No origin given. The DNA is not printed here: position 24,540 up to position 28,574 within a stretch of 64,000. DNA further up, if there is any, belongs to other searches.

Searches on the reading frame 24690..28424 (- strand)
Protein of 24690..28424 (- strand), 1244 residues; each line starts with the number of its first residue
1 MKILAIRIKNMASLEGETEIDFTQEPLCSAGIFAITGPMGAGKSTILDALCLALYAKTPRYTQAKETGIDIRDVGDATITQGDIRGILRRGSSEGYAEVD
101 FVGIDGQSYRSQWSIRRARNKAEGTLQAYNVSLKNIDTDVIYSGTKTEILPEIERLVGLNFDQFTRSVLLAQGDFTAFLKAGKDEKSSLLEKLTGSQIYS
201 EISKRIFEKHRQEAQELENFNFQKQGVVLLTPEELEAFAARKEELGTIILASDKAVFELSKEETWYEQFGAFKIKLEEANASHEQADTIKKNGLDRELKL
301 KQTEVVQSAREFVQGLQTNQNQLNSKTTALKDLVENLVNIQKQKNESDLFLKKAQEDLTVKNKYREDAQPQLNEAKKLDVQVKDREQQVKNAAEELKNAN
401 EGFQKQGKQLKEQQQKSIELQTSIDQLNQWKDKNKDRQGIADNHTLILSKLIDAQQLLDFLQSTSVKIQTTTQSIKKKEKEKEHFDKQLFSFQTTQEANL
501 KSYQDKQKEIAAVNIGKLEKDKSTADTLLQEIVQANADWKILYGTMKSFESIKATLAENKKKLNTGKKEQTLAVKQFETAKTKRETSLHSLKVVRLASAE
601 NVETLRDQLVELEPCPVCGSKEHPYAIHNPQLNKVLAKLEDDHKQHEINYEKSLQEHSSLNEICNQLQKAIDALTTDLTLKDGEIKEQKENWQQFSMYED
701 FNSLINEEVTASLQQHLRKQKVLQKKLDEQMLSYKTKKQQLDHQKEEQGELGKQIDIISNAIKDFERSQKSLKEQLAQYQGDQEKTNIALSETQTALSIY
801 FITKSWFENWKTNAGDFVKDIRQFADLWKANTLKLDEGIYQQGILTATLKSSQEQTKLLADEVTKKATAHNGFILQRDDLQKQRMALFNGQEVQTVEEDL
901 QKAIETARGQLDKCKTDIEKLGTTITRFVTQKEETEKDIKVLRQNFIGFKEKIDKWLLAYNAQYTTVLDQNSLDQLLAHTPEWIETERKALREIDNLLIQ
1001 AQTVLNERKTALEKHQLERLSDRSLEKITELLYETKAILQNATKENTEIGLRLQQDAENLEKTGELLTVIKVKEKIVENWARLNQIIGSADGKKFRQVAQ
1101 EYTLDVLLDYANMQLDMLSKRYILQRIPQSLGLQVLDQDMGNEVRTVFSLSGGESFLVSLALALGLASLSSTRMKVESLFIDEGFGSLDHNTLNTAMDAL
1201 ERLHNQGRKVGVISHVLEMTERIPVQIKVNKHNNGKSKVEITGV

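Call 48: search_protein_families(library=padloc, proteins=[window:24690-28424:-], max_evalue=0.0001)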
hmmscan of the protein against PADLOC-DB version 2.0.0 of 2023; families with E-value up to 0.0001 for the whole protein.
window:24690-28424:- (1244 aa): 8 families
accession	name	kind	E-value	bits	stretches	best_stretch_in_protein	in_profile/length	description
PDLC03859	LmuB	-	1.5e-18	65.3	1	1-503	3-486/611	-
PDLC04135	mad3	-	1.5e-15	55.7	1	932-1243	117-351/374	mads_3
PDLC04140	mad8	-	4.5e-08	31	0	30-72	27-58/314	mads_8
PDLC03865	LmuB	-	2e-06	24.3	1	1-504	1-491/1007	-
PDLC02668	DndD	-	3e-06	24.5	1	1-62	1-62/659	DndD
PDLC02740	PbeC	-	9.4e-06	22.7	1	1-63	1-61/648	PbeC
PDLC02756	PbeC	-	1.7e-05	22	1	1-58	1-59/643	PbeC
PDLC02663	DndD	-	3.8e-05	20.7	1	1-64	1-67/675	DndD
